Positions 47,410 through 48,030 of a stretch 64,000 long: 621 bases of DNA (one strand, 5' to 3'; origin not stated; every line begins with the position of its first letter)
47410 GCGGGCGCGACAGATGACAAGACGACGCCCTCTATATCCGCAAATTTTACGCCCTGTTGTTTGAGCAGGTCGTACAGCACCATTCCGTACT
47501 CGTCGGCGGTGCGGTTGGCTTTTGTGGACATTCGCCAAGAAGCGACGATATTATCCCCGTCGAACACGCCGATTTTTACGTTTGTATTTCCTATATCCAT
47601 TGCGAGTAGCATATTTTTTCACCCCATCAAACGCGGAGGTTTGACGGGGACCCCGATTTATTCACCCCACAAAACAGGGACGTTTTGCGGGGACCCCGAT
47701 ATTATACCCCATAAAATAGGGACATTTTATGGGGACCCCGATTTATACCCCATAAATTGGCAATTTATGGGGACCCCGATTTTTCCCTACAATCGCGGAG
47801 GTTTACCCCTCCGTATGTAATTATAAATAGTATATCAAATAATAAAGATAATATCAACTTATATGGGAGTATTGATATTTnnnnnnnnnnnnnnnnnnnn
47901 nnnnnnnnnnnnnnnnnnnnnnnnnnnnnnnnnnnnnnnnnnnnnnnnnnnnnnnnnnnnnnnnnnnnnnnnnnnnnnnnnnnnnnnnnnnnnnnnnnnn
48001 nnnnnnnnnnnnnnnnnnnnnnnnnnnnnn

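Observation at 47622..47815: Tandem array of covarying CCCC-N-GGGG hairpins between the DUF1893 gene and coaX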

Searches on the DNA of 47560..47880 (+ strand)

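Call 40: build_rna_model(alignment_id=A2, structure=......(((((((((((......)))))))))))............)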
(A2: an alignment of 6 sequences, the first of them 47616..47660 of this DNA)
Model R1 built from alignment A2 (6 sequences, 46 columns); structure: as given.
model positions 45; base pairs 11; branch points 0; effective number of sequences 5.99; information 1.223 bits per position. Calibrated on 0.2 Mb of random sequence (short: E-values are rough).
structure used (alignment columns):
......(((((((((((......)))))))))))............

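Call 41: search_with_rna_model(model_id=R1, source=window, filters=off, max_evalue=10, show_alignments=0)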
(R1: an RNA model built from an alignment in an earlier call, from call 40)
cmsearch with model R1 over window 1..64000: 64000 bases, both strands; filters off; matches with E-value up to 10: 27.
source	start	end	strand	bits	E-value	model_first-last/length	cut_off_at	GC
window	47659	47703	+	71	2.2e-23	1-45/45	no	0.51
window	51552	51596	+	70.6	3.1e-23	1-45/45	no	0.53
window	47742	47783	+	59.8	3.4e-19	1-45/45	no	0.38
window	47616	47658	+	55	2.2e-17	1-45/45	no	0.56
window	51598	51633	+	50.4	1.1e-15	7-42/45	no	0.61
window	47707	47741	+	50.2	1.4e-15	7-41/45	no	0.49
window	47748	47772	-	23.4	1.4e-05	7-34/45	no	0.44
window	51558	51585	-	19.8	0.0003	7-34/45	no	0.64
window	47707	47734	-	19.6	0.00038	7-34/45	no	0.43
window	47665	47692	-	17.4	0.0025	7-34/45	no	0.61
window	51598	51625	-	17.4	0.0025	7-34/45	no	0.61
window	47622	47649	-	14.8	0.022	7-34/45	no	0.64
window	58860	58901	+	14.7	0.024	1-45/45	no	0.4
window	27320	27345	+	13.8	0.055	8-33/45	no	0.69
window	27314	27352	-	11.5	0.4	1-45/45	no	0.54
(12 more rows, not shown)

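Call 48: search_with_rna_model(model_id=R1, sources=[L189, L190, L191, L192, L193, L194, L195, L196, L197, L198], filters=off, max_evalue=1)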
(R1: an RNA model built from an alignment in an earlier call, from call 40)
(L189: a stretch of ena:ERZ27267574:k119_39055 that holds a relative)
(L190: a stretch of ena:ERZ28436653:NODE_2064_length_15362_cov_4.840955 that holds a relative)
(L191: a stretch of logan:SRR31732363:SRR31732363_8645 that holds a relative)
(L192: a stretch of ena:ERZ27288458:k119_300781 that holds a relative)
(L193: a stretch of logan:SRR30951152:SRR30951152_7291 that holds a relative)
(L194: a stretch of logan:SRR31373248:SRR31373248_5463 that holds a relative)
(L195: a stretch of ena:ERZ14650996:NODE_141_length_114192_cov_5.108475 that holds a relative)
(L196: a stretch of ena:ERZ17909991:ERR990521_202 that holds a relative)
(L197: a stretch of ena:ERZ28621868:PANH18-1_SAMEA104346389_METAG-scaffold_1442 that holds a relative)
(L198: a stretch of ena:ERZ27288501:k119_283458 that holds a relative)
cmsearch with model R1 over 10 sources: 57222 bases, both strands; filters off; matches with E-value up to 1: 1.
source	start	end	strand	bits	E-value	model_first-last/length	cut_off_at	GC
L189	4854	4878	-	10.9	0.56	7-34/45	no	0.4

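Call 62: search_rna_families(source=window, start=47560, end=47880, threshold=evalue, max_evalue=10)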
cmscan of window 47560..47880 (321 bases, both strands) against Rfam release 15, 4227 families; matches with E-value up to 10: 5.
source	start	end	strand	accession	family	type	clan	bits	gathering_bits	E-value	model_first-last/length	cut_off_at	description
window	47803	47872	-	RF00147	SNORD34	Gene; snRNA; snoRNA; CD-box;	CL00055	20.4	38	0.18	1-79/79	no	Small nucleolar RNA SNORD34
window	47639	47753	-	RF01635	ceN45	Gene; snRNA; snoRNA; HACA-box;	-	17.8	60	0.45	1-128/128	no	Caenorhabditis snoRNA ceN45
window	47681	47774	-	RF02328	TtnuHACA21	Gene; snRNA; snoRNA; HACA-box;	-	15.6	100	4.3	1-130/130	no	Tetrahymena snoRNA TtnuHACA21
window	47620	47651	-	RF01902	MIR439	Gene; miRNA;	-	15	90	4.5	1-93/93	no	MIR439 microRNA precursor family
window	47730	47856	+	RF01578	RUF1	Gene; sRNA;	-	11.8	70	8.2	1-264/264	no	Plasmodium RNA of unkown function RUF1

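Call 65: search_with_rna_model(model_id=R1, sources=[window, L082, L091, L102, L105, L113, L118, L123, L125, L148, L151, L167, L168, L170, L178, L181, L188, L316, L317, L318, L319, L321, L322, L324, L325, L326, L327, L328, L329, L332], filters=default, max_evalue=0.01, make_alignment=true)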
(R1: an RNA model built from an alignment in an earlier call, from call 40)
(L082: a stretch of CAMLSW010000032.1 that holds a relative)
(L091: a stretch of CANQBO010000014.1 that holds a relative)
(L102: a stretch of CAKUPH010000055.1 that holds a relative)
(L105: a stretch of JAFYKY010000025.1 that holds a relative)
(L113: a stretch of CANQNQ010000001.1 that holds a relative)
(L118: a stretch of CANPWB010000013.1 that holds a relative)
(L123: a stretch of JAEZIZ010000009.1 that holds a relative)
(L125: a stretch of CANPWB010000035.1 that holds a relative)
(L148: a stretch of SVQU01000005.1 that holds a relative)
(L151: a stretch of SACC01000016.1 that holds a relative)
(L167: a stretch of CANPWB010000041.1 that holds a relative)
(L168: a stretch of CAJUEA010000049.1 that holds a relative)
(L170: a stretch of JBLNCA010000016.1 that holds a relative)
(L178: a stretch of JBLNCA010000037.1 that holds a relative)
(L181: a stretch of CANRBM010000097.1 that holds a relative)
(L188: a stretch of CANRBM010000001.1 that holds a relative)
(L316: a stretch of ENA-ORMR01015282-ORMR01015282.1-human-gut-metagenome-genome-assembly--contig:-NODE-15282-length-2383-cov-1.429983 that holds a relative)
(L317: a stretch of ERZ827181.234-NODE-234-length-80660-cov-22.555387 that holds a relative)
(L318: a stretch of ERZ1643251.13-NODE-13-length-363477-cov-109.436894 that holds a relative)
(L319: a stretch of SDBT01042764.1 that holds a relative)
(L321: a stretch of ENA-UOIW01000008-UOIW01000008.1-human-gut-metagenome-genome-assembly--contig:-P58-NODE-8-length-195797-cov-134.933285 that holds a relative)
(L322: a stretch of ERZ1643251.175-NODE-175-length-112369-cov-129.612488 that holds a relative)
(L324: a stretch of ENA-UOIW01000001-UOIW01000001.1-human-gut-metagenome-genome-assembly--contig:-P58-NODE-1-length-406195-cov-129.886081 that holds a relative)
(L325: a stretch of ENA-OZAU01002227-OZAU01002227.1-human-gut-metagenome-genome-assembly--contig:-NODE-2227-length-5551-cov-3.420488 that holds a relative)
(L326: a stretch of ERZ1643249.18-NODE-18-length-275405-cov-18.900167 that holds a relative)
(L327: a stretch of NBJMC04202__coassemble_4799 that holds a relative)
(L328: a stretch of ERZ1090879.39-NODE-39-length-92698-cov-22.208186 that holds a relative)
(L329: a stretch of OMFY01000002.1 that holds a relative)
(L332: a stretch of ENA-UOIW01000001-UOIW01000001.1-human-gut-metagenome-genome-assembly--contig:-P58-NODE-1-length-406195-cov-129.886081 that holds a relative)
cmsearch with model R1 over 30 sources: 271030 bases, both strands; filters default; matches with E-value up to 0.01: 73.
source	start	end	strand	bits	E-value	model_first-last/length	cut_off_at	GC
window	47659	47703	+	71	9.2e-23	1-45/45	no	0.51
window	51552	51596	+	70.6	1.3e-22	1-45/45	no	0.53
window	47742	47783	+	59.8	1.5e-18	1-45/45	no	0.38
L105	4505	4546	+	52.2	9.5e-16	1-45/45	no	0.48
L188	393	440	-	47.7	5e-14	1-45/45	no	0.42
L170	318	361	+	46.1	1.9e-13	1-45/45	no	0.43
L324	552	601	-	45.9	2.2e-13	1-45/45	no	0.42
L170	237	279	+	45.9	2.3e-13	1-45/45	no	0.42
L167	507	554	-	45.5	3.2e-13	1-45/45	no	0.38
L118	4203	4245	+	44.6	7e-13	1-45/45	no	0.44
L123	4181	4224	+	44.4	8.1e-13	1-45/45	no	0.41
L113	487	534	-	43.3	2.2e-12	1-45/45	no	0.4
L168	776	818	+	43.1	2.5e-12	1-45/45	no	0.44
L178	6688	6731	-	42.8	3.2e-12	1-45/45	no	0.45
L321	3225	3275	-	42.7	3.4e-12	1-45/45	no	0.45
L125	4316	4363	-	41.6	9.1e-12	1-45/45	no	0.5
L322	3314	3364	+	41.4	1.1e-11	1-45/45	no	0.45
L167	1918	1966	+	40.8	1.8e-11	1-45/45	no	0.35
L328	4307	4357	+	39.6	5.3e-11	1-45/45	no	0.49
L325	272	321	+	39.1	8.1e-11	1-45/45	no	0.38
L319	463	506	+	38.7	1.1e-10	1-45/45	no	0.43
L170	152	196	+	38.6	1.2e-10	1-45/45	no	0.44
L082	3917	3959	+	38.5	1.3e-10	1-45/45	no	0.4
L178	6813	6856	-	38.5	1.4e-10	1-45/45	no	0.48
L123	97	141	+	38.4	1.4e-10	1-45/45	no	0.47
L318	6603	6645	-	38.4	1.5e-10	1-45/45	no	0.53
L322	3178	3220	+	38.3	1.6e-10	1-45/45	no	0.56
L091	6088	6135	-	38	2.1e-10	1-45/45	no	0.52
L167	1818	1865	-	37.7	2.5e-10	1-45/45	no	0.5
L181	4599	4646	-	37.6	2.9e-10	1-45/45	no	0.46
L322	3409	3452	+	37.1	4.6e-10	1-45/45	no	0.55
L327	1390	1432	-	36.3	9.1e-10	1-45/45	no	0.53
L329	8513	8562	+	36.1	1.1e-09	1-45/45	no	0.52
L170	2765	2807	+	35.9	1.2e-09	1-45/45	no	0.49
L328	4213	4264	+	35.9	1.2e-09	1-45/45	no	0.48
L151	4291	4333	+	35.7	1.5e-09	1-45/45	no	0.53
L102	154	194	+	35.4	1.9e-09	1-45/45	no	0.49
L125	4194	4241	-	34.8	3.1e-09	1-45/45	no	0.44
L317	1168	1217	-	33.7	8.6e-09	1-45/45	no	0.44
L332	384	433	-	32.1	3.2e-08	1-45/45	no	0.54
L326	9382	9432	-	31.7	4.5e-08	1-45/45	no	0.49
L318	11459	11501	+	30.4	1.4e-07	1-45/45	no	0.53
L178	6605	6648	-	30.3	1.5e-07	1-45/45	no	0.48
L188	593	643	-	30.2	1.6e-07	1-45/45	no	0.49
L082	4043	4086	-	28.9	5.1e-07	1-45/45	no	0.5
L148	4267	4308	+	28.9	5.3e-07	1-45/45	no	0.55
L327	1039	1088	+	28.3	8.4e-07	1-45/45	no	0.58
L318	5959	6008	-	28.2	9.6e-07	1-45/45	no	0.5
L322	3083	3133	+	27.6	1.6e-06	1-45/45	no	0.49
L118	4132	4179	-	27.2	2.2e-06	1-45/45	no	0.48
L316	353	393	-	26.7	3.4e-06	1-45/45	no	0.51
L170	6247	6291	+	26.4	4.4e-06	1-45/45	no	0.58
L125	4024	4066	-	24.5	2.4e-05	1-45/45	no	0.44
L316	272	314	-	24.2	2.8e-05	1-45/45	no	0.42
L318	11366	11415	+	24.1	3.2e-05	1-45/45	no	0.44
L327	1296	1346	-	21.9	0.00022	1-45/45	no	0.57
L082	3882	3907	-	21.8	0.00023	7-34/45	no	0.46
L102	156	183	-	21.3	0.00037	7-35/45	no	0.5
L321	3237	3269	+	21.1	0.00042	7-34/45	no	0.52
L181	4704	4752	-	21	0.00047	1-45/45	no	0.41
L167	603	651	+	20.9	0.0005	1-45/45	no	0.45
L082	3923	3948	-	19.8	0.0013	7-34/45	no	0.38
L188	404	434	+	19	0.0026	7-34/45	no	0.45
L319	2908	2951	+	18.7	0.0033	1-45/45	no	0.45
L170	243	268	-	18.5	0.0041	7-34/45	no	0.5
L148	4273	4297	-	18.4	0.0043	7-34/45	no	0.56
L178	6699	6725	+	18.2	0.0051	7-34/45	no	0.48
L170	324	350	-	18.1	0.0055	7-34/45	no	0.44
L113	264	311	+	17.7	0.008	1-45/45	no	0.42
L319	469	495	-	17.6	0.0085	7-34/45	no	0.44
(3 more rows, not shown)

Alignment A3: 73 matches aligned to the model, 67 columns, each read 5' to 3' on its own strand. Consensus structure (alignment columns), stored with it:
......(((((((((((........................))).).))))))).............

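Call 87: search_dna_similar(query=window:47616-47790:+, collection=plasmids, mode=distant, max_evalue=0.01, max_rows=15)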
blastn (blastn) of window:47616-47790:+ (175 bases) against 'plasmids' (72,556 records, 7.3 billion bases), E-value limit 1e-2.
No match.

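Call 88: search_dna_similar(query=window:47616-47790:+, collection=phages, mode=distant, max_evalue=0.01, max_rows=15)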
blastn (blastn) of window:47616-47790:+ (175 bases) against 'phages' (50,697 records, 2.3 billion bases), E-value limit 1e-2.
No match.
